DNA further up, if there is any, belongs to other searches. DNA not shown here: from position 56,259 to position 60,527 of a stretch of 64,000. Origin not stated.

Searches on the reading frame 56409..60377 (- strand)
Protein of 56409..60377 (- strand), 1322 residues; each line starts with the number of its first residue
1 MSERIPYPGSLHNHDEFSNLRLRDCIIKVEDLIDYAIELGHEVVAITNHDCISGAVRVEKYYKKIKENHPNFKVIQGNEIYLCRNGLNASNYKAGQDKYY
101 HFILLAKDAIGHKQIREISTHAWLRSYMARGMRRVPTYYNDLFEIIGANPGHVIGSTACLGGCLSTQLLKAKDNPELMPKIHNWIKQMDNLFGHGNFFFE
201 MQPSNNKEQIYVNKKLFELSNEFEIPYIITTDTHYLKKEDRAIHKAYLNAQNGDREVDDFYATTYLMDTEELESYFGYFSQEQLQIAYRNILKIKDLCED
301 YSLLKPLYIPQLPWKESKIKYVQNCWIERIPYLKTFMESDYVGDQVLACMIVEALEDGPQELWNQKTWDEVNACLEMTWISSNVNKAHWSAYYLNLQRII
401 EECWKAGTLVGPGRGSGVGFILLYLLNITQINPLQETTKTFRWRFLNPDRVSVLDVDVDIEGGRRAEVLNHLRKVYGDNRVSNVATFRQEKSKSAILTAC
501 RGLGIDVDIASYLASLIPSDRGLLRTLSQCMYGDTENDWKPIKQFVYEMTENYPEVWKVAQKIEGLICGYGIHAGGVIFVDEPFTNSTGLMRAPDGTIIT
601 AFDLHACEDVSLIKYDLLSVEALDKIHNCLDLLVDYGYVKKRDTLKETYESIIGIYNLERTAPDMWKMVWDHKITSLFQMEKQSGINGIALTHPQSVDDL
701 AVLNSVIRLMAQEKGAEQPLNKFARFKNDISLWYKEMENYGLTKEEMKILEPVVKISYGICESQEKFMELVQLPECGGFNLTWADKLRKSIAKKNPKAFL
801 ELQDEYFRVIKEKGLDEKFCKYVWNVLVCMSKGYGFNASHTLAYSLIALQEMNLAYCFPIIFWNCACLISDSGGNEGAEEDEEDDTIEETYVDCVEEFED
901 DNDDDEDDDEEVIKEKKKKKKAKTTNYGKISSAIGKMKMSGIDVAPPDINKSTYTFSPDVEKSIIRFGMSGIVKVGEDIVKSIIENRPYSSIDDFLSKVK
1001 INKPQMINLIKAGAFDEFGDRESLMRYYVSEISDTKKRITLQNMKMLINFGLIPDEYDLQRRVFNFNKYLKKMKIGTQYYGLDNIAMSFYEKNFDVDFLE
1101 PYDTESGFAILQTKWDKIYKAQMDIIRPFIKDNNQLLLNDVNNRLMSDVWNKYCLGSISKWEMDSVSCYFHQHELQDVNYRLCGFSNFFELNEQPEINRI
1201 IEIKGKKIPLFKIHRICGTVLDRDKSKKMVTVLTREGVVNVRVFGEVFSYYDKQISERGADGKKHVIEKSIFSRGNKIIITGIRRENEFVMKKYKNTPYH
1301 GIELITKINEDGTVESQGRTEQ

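Call 10: search_protein_families(library=phrogs, proteins=[window:56409-60377:-])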
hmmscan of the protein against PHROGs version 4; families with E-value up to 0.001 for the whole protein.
window:56409-60377:- (1322 aa): 8 families
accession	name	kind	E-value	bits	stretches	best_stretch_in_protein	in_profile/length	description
phrog_405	-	DNA, RNA and nucleotide metabolism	1.4e-223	746.2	1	10-1299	46-1089/1190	DNA polymerase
phrog_12219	-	DNA, RNA and nucleotide metabolism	6e-174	581.5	2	454-874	2-418/823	DNA polymerase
phrog_20695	-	DNA, RNA and nucleotide metabolism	1e-109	368.3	1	914-1314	23-432/440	DNA binding protein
phrog_7513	-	unknown function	5.7e-103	346.2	1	10-452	13-450/461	-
phrog_21652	-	DNA, RNA and nucleotide metabolism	7.6e-88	296.2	1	419-809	39-427/476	DNA polymerase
phrog_11165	-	DNA, RNA and nucleotide metabolism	2.9e-52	178.7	1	384-865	51-505/782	DNA polymerase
phrog_13169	-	DNA, RNA and nucleotide metabolism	1.1e-08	35.4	1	386-435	351-400/463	DNA polymerase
phrog_4335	-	unknown function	8.4e-05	22.9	0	810-871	8-68/421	-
